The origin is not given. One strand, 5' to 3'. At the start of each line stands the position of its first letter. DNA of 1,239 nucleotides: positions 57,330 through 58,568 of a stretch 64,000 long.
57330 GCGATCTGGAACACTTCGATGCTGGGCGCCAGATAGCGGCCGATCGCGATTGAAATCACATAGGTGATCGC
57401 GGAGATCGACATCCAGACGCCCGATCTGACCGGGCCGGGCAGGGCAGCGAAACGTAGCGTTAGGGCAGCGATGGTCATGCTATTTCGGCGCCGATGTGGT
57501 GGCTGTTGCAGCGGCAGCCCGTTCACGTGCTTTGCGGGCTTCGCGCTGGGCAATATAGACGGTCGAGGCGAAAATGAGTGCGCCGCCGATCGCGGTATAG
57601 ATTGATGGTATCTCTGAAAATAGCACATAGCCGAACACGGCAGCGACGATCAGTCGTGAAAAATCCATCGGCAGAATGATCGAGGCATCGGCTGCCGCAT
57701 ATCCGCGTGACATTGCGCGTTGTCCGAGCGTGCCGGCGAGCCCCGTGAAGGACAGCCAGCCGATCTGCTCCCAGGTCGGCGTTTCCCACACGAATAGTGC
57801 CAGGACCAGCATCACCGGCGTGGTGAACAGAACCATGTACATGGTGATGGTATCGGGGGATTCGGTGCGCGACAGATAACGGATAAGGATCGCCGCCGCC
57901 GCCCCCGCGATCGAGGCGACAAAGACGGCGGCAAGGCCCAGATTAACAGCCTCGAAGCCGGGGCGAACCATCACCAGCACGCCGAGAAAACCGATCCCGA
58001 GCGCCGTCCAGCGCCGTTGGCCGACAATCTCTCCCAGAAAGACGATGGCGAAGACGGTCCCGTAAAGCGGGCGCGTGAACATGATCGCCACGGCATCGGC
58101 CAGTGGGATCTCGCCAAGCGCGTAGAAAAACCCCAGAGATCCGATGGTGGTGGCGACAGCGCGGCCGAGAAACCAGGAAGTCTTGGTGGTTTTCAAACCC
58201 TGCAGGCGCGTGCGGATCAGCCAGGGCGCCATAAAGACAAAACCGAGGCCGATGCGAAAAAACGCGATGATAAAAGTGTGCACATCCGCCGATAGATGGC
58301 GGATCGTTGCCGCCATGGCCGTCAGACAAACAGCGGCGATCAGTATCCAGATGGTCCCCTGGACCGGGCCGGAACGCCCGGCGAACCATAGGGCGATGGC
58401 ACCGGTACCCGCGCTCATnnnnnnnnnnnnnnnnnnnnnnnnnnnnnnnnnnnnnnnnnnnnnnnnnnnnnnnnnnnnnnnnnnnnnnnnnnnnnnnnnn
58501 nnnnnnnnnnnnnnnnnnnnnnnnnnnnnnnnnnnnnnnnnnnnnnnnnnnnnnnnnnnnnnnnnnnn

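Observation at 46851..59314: Six EamA/DMT transporter paralogs (2 + 4 in tandem) clustered with cysE-cysK and bracketing ArsR-SRPBCC-DUF899 and YciI-sigma modules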

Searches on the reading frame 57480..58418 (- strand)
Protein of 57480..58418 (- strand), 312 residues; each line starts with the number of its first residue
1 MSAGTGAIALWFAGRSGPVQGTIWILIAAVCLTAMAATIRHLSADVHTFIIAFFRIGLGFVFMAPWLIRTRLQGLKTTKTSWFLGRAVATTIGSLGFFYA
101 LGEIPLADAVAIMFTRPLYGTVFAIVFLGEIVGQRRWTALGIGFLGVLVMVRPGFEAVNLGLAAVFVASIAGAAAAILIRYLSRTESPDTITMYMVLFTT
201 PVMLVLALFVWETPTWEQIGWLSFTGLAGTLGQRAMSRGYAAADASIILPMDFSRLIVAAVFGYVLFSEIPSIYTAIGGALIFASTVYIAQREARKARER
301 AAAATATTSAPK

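Call 4: search_protein_families(library=pfam, proteins=[window:57480-58418:-], max_evalue=0.01)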
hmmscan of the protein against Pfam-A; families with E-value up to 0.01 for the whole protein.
window:57480-58418:- (312 aa): 1 family
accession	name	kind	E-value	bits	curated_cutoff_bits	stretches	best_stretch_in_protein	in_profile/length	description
PF00892.27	EamA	-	3.8e-28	98.9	28.2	2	21-151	3-134/135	EamA-like transporter family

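Call 7: search_protein_families(library=ncbifam, proteins=[window:57480-58418:-], max_evalue=0.001)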
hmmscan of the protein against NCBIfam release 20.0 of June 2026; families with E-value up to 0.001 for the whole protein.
window:57480-58418:- (312 aa): 2 families
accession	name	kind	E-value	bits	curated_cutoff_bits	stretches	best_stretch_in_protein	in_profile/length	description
TIGR00950.1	2A78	equivalog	3.8e-14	52.7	230.2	1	42-286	12-263/264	carboxylate/amino acid/amine transporter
NF050091.1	ArAmAcExpYddG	equivalog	3.3e-05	23.6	300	1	25-227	9-217/285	aromatic amino acid exporter YddG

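Call 8: find_encoding_contigs(protein=window:57480-58418:-, flank=10000, max_places=6)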
Protein window:57480-58418:- (312 aa): 2 contigs read that carry it; 2 places shown.
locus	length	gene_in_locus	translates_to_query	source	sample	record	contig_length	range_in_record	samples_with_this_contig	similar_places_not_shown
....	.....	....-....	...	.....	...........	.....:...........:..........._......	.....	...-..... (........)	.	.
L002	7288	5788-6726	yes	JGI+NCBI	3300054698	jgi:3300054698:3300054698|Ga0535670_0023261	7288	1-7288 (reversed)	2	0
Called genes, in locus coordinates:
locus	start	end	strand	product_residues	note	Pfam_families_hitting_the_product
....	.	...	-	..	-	?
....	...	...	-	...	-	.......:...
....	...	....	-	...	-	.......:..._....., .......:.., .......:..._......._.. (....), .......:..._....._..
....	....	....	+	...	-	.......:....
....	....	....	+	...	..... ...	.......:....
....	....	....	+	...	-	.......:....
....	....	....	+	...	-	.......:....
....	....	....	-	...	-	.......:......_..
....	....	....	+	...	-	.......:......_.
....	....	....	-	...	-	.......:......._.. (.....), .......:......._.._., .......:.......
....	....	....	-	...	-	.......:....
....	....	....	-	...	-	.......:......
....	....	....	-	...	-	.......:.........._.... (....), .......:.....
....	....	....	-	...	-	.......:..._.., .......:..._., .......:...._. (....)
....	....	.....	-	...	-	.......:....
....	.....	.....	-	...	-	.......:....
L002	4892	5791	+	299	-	PF00892:EamA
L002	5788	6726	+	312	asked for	PF00892:EamA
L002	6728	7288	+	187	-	PF00892:EamA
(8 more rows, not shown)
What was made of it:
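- Checked: Independent gene calls on identical metagenome contigs give the same six genes and lengths (call 8).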

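Call 9: find_related_loci(query=window:57480-58418:-, collection=genome_contigs, flank=10000)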
Query window:57480-58418:- (312 aa) in genome_contigs; peptide patterns used: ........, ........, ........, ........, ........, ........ (x = any residue, [..] = any of these).
110 stretches matched a pattern; 36 encode a relative of the query (tblastn E <= 1e-3); 36 distinct loci.
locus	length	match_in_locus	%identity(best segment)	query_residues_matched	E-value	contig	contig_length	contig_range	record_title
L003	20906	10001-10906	94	11-312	4e-177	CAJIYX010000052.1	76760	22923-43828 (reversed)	MAG: Alphaproteobacteria bacterium UBA830 isolate FRAM18_bin083 genome assembly, contig: FRAM17_bin083-52, whole genome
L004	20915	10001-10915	92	1-305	4e-175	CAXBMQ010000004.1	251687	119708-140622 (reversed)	MAG TPA_asm: uncultured Rhodospirillaceae bacterium isolate ERR2762121_concoct_63 genome assembly, contig: ERZ3421540.10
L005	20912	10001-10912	89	1-302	2e-167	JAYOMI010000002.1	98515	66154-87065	MAG: Rhodospirillaceae bacterium isolate 139571_S172_concoct_bins.tsv.189 NODE_120_length_98515_cov_5.307160, whole geno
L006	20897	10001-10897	87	8-306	6e-164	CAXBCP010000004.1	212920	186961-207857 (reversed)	MAG TPA_asm: uncultured Rhodospirillaceae bacterium isolate ERR2762135_concoct_49 genome assembly, contig: ERZ3421838.12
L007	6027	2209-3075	89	3-291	5e-162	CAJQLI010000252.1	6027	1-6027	MAG: uncultured Alphaproteobacteria bacterium isolate 0.2_20180522_Bin_156_sub_1 genome assembly, contig: c_000000019967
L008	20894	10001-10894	75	7-304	1e-149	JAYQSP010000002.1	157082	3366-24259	MAG: Alphaproteobacteria bacterium isolate SD3109_NP_metabta_bins_sspec.tsv.241 contig_16458_pilon, whole genome shotgun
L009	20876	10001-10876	74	11-302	8e-148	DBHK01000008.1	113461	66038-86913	MAG TPA_asm: Alphaproteobacteria bacterium UBA830 UBA830_contig_256, whole genome shotgun sequence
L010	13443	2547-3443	73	7-305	8e-146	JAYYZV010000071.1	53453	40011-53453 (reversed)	MAG: Pseudomonadota bacterium isolate XB_MAG1168 DB_MAG1168_0071, whole genome shotgun sequence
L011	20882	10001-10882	73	11-304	9e-145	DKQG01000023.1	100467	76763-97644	MAG TPA_asm: Alphaproteobacteria bacterium UBA7314 UBA7314_contig_238, whole genome shotgun sequence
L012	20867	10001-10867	74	11-299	3e-144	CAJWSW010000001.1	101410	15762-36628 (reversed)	MAG TPA_asm: uncultured Alphaproteobacteria bacterium isolate ERR599075_bin.90_MetaBAT_v2.12.1_MAG genome assembly, cont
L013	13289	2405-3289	73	11-305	1e-139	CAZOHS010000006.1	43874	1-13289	MAG TPA_asm: uncultured Rhodospirillaceae bacterium isolate SRP092796_co6_81 genome assembly, contig: NODE_455_length_43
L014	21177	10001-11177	68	1-288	2e-126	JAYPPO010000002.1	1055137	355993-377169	MAG: Alphaproteobacteria bacterium isolate SD3109_NP_metabat_bins_2.tsv.082 contig_5496_pilon, whole genome shotgun sequ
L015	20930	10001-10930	66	10-312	5e-124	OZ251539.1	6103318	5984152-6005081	MAG: Alphaproteobacteria bacterium isolate efdf64b3-afa9-4fb8-9792-56cfcde380f9 genome assembly, chromosome: 1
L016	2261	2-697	69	75-306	1e-107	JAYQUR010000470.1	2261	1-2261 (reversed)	MAG: Alphaproteobacteria bacterium isolate SD9011_COM_metabat_bins_2.tsv.064_sub NODE_27882_length_2261_cov_4.895739, wh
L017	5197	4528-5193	68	1-222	3e-96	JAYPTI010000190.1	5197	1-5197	MAG: Alphaproteobacteria bacterium isolate 139590_S191_metabat_bins_2.tsv.065 NODE_14378_length_5197_cov_5.334695, whole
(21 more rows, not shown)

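Call 18: search_solved_structures(query=window:57480-58418:-, max_evalue=1)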
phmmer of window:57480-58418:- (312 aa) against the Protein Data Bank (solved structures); distinct sequences matched with E-value up to 1: 0.

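Call 22: search_solved_structures(query=A1, max_evalue=1)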
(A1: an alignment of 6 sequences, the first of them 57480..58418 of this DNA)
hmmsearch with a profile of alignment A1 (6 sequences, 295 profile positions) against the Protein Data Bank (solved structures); distinct sequences matched with E-value up to 1: 0.
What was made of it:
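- Closest known: YddG aromatic amino-acid exporter. Different: No sequence-level PDB hit was found (calls 18, 22).
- Tried and rejected: PDB sequence searches with E5 and with the six-sequence profile: no hits (calls 18, 22).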

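Call 23: find_homologous_proteins(query=window:57480-58418:-, max_evalue=1e-10)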
Query window:57480-58418:- (312 aa): 148 proteins with E <= 1e-10 among 8000 candidates; the best 120 are listed.
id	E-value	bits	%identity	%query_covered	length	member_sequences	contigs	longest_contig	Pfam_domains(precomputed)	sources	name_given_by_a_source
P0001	8.5e-185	631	96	100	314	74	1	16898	PF00892.27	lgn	-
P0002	4.5e-171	586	91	96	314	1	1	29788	PF00892.27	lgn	-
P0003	3.6e-166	570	89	96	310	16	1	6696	PF00892.27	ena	-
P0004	2.6e-165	567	87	97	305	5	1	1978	PF00892.27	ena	-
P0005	8.8e-165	566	87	96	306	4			PF00892.27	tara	tara:strand:+ start:9044 stop:9964 length:921 start_codon:yes stop_codon:yes gene_type:complete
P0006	1.3e-163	562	88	93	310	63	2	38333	PF00892.27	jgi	jgi:drug/metabolite transporter (DMT)-like permease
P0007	2.4e-162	558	87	93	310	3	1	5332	PF00892.27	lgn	-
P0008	1.5e-151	522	80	95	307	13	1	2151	PF00892.27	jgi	-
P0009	8.9e-149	513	78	96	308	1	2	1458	PF00892.27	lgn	-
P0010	1.3e-147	509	79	94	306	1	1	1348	PF00892.27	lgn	-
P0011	1.4e-147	509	79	94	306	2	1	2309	PF00892.27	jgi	-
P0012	1.6e-147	509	78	94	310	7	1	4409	PF00892.27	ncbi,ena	-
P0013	1.6e-144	499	76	96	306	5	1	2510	PF00892.27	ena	-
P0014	2.4e-143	495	75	95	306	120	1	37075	PF00892.27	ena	-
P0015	1.9e-142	492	77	93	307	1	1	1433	PF00892.27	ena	-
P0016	6.2e-141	487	74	94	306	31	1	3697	PF00892.27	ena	-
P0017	9.4e-141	487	74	94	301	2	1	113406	PF00892.27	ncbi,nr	ncbi:MAG: Riboflavin transporter [Alphaproteobacteria bacterium MarineAlpha11_Bin1]|nr:MAG: Riboflav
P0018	6.3e-139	481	74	95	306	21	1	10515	PF00892.27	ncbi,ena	-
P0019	2.1e-138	479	73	95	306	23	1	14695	PF00892.27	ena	-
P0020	1.2e-137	477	74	93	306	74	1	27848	PF00892.27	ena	-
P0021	5.1e-135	468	72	96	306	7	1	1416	PF00892.27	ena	-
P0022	4.7e-133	462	71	94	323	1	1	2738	PF00892.27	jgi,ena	-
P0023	3.4e-132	459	76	92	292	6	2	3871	PF00892.27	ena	-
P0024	4.2e-132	458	70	94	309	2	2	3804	PF00892.27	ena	-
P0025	5.9e-130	451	72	96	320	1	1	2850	PF00892.27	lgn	-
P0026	6.7e-130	451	76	86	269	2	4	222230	PF00892.27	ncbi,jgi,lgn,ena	-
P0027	5.3e-128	445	69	96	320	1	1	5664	PF00892.27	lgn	-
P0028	9.7e-128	444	71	95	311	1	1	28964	PF00892.27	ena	-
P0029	2.6e-126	439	70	92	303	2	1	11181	PF00892.27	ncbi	ncbi:MAG: DMT family transporter [Rhodospirillaceae bacterium]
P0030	1.4e-125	437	72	90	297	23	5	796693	PF00892.27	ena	-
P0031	2.8e-125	436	69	95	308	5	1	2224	PF00892.27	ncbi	ncbi:MAG: DMT family transporter [Alphaproteobacteria bacterium]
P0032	4.1e-125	435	69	95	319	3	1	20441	PF00892.27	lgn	-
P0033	1.8e-123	430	69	92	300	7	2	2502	PF00892.27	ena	-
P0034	2.0e-123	430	66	94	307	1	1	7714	PF00892.27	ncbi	-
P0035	6.1e-113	396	95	64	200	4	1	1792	PF00892.27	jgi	jgi:drug/metabolite transporter (DMT)-like permease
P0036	1.8e-112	394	62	95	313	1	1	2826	PF00892.27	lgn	-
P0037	3.6e-102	360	62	91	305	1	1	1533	PF00892.27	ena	-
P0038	2.3e-91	325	55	91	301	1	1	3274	PF00892.27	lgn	-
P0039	1.1e-90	322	90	56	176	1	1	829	PF00892.27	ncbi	ncbi:unnamed protein product, partial [Laminaria digitata]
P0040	1.4e-89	319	53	92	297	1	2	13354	PF00892.27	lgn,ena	-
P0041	9.6e-84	300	73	61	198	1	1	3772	PF00892.27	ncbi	ncbi:MAG: DMT family transporter, partial [Alphaproteobacteria bacterium]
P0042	6.1e-81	290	50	95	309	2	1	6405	PF00892.27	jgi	jgi:drug/metabolite transporter (DMT)-like permease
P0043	7.7e-70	254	45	90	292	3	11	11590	PF00892.27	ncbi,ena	-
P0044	7.1e-68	248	44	89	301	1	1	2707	PF00892.27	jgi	jgi:drug/metabolite transporter (DMT)-like permease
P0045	1.6e-67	246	47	89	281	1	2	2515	PF00892.27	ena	-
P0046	5.5e-67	245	43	90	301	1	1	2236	PF00892.27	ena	-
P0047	3.6e-65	239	44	94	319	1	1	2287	PF00892.27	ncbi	-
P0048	6.0e-65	238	46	87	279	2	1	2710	PF00892.27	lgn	-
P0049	1.3e-64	237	96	39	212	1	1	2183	PF00892.27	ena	-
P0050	2.9e-64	236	44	92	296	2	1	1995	PF00892.27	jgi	-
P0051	5.0e-64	235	45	92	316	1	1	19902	PF00892.27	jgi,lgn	-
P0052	7.6e-64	234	43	92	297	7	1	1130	PF00892.27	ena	-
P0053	2.9e-63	232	41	93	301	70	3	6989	PF00892.27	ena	-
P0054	4.4e-62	229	44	93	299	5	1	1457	PF00892.27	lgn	-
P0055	1.1e-59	221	41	92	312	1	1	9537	PF00892.27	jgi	jgi:drug/metabolite transporter (DMT)-like permease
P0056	7.4e-57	211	41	91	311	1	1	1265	PF00892.27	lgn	-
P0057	1.2e-55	207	42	87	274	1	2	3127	PF00892.27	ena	-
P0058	5.7e-55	205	42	88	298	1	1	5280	PF00892.27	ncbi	-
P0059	1.1e-54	204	38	91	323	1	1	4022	PF00892.27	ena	-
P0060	1.2e-53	201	42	86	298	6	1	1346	PF00892.27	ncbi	-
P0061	2.0e-53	200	42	90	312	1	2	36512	PF00892.27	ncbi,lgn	-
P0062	2.2e-53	200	42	91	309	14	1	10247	PF00892.27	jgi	jgi:drug/metabolite transporter (DMT)-like permease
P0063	3.2e-53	199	40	91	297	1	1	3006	PF00892.27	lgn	-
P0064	3.7e-53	199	39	91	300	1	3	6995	PF00892.27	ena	-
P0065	4.2e-53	199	39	91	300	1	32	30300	PF00892.27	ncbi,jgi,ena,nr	ncbi:MAG: DMT family transporter [Alphaproteobacteria bacterium]|jgi:S-adenosylmethionine uptake tra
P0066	4.4e-53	199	39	91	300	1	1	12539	PF00892.27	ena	-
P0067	9.1e-53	198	40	91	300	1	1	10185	PF00892.27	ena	-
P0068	1.2e-52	198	39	91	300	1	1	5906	PF00892.27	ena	-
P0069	1.5e-52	197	68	47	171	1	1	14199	PF00892.27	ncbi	-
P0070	1.3e-51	194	43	89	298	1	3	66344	PF00892.27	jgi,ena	jgi:drug/metabolite transporter (DMT)-like permease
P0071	1.4e-51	194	43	89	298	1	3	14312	PF00892.27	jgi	jgi:drug/metabolite transporter (DMT)-like permease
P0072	1.5e-51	194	39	91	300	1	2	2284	PF00892.27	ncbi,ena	-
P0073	1.8e-51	194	45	78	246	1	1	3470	PF00892.27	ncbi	ncbi:MAG: DMT family transporter, partial [Alphaproteobacteria bacterium]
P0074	1.9e-51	194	42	89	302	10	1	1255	PF00892.27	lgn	-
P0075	4.9e-51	192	42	85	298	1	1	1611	PF00892.27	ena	-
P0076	5.4e-51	192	40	93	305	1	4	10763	PF00892.27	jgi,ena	-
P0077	1.4e-50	191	42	82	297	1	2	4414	PF00892.27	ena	-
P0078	3.1e-50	190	39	92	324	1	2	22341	PF00892.27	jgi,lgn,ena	-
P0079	4.4e-50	189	41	78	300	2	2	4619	PF00892.27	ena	-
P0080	4.9e-50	189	39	89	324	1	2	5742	PF00892.27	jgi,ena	jgi:drug/metabolite transporter (DMT)-like permease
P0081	1.1e-49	188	39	92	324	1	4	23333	PF00892.27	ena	-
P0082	1.2e-49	188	38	91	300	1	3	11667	PF00892.27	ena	-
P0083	3.6e-49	186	38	88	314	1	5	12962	PF00892.27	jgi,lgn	jgi:drug/metabolite transporter (DMT)-like permease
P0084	8.8e-49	185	37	92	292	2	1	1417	PF00892.27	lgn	-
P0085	2.8e-48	183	39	92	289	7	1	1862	PF00892.27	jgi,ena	-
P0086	3.0e-48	183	40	90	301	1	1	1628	PF00892.27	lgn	-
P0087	3.2e-48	183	37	94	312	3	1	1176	PF00892.27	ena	-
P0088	3.7e-48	183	38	90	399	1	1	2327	PF00892.27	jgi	jgi:drug/metabolite transporter (DMT)-like permease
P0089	6.4e-48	182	36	94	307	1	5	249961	PF00892.27,PF06800.19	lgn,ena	-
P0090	6.8e-48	182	41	88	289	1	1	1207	PF00892.27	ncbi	-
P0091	8.9e-48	182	37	93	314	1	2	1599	PF00892.27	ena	-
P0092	1.2e-47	181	38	88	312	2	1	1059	PF00892.27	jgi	jgi:drug/metabolite transporter (DMT)-like permease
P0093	1.9e-47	181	39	89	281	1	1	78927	PF00892.27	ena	-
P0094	2.5e-47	180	39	91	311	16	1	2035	PF00892.27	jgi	-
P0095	2.6e-47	180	38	85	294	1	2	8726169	PF00892.27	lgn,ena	-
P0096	9.6e-47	178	39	91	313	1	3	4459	PF00892.27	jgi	jgi:drug/metabolite transporter (DMT)-like permease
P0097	1.6e-46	177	38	90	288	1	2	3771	PF00892.27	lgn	-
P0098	1.7e-46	177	37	89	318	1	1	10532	PF00892.27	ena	-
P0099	4.9e-46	176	38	91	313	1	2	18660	PF00892.27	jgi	jgi:drug/metabolite transporter (DMT)-like permease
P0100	3.4e-45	173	37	93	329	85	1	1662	PF00892.27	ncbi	-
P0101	7.1e-44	169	35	95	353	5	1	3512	PF00892.27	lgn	-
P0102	4.2e-42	163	38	90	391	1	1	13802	PF00892.27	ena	-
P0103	2.2e-41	161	35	90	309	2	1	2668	PF00892.27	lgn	-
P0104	6.3e-41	159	33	94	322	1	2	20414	PF00892.27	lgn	-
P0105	2.4e-40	157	35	89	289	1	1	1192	PF00892.27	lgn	-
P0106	1.0e-38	152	36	85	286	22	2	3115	PF00892.27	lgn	-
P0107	4.3e-38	150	36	84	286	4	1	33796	PF00892.27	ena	-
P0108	7.3e-37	146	34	93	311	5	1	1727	PF00892.27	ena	-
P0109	4.6e-36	143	33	93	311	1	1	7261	PF00892.27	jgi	jgi:drug/metabolite transporter (DMT)-like permease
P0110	1.1e-35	142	38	92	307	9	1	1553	PF00892.27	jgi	jgi:drug/metabolite transporter (DMT)-like permease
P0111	4.0e-35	140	33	93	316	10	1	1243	PF00892.27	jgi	jgi:drug/metabolite transporter (DMT)-like permease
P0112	6.3e-35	139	31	91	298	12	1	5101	PF00892.27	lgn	-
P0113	9.1e-35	139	35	91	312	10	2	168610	PF00892.27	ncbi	-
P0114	3.8e-33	134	32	89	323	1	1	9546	PF00892.27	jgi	jgi:drug/metabolite transporter (DMT)-like permease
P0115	7.2e-33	133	32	93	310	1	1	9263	PF00892.27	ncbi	ncbi:MAG: DMT family transporter [Pseudomonadota bacterium]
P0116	9.0e-33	132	33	92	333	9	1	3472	PF00892.27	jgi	-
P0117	3.2e-32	131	33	91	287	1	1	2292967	PF00892.27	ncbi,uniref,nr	ncbi:DMT family transporter [Falsirhodobacter deserti]|uniref:DMT family transporter n=1 Tax=Falsirh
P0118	2.1e-31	128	34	93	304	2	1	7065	PF00892.27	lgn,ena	-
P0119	2.9e-31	127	35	92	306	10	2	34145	PF00892.27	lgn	-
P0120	7.8e-31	126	37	76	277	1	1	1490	PF00892.27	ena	-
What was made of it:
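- Closest known: Rickettsia Sam. Same: Automatic annotations of some E5 homologs use these names (call 23).
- Source names for homologs conflict: 'riboflavin transporter', 'SAM uptake transporter' and 'DMT family transporter' (call 23).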

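Call 36: find_encoding_contigs(protein=P0070, flank=8000, max_places=2)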
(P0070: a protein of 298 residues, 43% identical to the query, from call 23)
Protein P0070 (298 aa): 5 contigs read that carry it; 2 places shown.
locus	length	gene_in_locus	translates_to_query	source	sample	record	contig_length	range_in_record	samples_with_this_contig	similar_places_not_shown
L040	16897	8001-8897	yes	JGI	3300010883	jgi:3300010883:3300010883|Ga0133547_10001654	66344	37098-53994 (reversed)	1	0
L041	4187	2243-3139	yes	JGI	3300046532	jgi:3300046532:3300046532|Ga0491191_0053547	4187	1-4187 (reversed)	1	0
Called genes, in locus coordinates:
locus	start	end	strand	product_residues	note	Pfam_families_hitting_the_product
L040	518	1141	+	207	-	PF02545:Maf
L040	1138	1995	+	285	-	PF08501:Shikimate_dh_N, PF01488:Shikimate_DH (weak), PF18317:SDH_C (weak)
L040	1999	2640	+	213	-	PF01121:CoaE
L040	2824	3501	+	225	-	PF00929:RNase_T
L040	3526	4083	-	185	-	PF00596:Aldolase_II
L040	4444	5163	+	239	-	PF01738:DLH, PF00326:Peptidase_S9 (faint)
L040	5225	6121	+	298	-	PF00892:EamA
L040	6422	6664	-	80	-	-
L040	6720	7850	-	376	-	PF00724:Oxidored_FMN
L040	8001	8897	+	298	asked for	PF00892:EamA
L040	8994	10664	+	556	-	PF20695:UbiD_N (faint), PF01977:UbiD, PF20696:UbiD_C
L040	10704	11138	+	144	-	PF01796:OB_ChsH2_C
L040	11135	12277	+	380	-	PF00108:Thiolase_N, PF22691:Thiolase_C_1, PF02803:Thiolase_C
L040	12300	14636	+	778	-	PF01315:Ald_Xan_dh_C, PF02738:MoCoBD_1, PF20256:MoCoBD_2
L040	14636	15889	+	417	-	PF02515:CoA_transf_3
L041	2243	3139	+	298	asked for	PF00892:EamA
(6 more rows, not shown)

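Call 37: find_encoding_contigs(protein=P0051, flank=8000, max_places=2)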
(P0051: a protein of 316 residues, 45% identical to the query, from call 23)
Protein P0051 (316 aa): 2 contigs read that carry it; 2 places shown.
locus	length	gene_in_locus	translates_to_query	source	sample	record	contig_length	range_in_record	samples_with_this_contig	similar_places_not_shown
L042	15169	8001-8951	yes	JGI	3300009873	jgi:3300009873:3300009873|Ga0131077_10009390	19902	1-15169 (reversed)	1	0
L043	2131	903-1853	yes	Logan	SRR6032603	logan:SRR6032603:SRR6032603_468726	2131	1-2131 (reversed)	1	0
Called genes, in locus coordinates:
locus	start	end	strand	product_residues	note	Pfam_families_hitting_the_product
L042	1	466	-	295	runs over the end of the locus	PF00528:BPD_transp_1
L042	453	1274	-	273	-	PF00005:ABC_tran, PF00004:AAA (faint), PF13304:AAA_21 (faint)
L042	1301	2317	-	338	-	PF13379:NMT1_2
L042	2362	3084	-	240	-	PF01925:TauE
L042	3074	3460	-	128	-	PF01127:Sdh_cyt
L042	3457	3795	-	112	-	PF01127:Sdh_cyt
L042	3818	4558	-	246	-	PF13085:Fer2_3, PF13183:Fer4_8 (weak), PF13534:Fer4_17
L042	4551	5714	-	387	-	PF04295:GD_AH_second, PF20629:GD_AH_C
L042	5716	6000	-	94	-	-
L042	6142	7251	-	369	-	PF01266:DAO, PF01494:FAD_binding_3 (faint), PF07992:Pyr_redox_2 (weak), PF13450:NAD_binding_8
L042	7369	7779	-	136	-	PF08570:DUF1761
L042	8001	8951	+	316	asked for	PF00892:EamA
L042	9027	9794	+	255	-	PF06707:DUF1194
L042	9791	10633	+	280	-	PF06707:DUF1194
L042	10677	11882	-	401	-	PF01053:Cys_Met_Meta_PP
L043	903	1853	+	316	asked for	PF00892:EamA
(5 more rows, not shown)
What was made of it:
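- Outside this group, E5-like homologs (43-45% identity) are singletons in unrelated contexts (calls 36, 37).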

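Call 38: predict_structure(alignment_id=A2)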
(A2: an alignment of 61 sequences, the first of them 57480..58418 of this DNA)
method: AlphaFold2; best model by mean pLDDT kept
length: 312 residues; sequences in the alignment: 61
mean_pLDDT: 92.5   pTM: 0.87
mean pLDDT of the five models: 92.5, 90.5, 90.3, 89.7, 89.4
residues with pLDDT >= 90: 239; 70-90: 65; 50-70: 6; < 50: 2
segments of 3 or more residues with pLDDT < 50: none
pLDDT, mean of each block of 10 residues (from residue 1): 74 94 96 97 97 97 96 96 98 97 92 89 90 89 91 77 95 95 96 97 98 98 98 96 87 89 94 90 86 89 93 75
secondary structure, 60 per line:
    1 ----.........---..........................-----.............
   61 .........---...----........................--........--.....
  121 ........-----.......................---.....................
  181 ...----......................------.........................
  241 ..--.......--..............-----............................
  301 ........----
elements in order: H5-13 H17-42 H48-69 H80-103 H106-113 H116-128 H134-156 H160-183 H188-209 H216-242 H245-251 H254-267 H273-308
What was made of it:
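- Each protein already holds both inverted repeats of a complete DMT fold (calls 4, 38).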
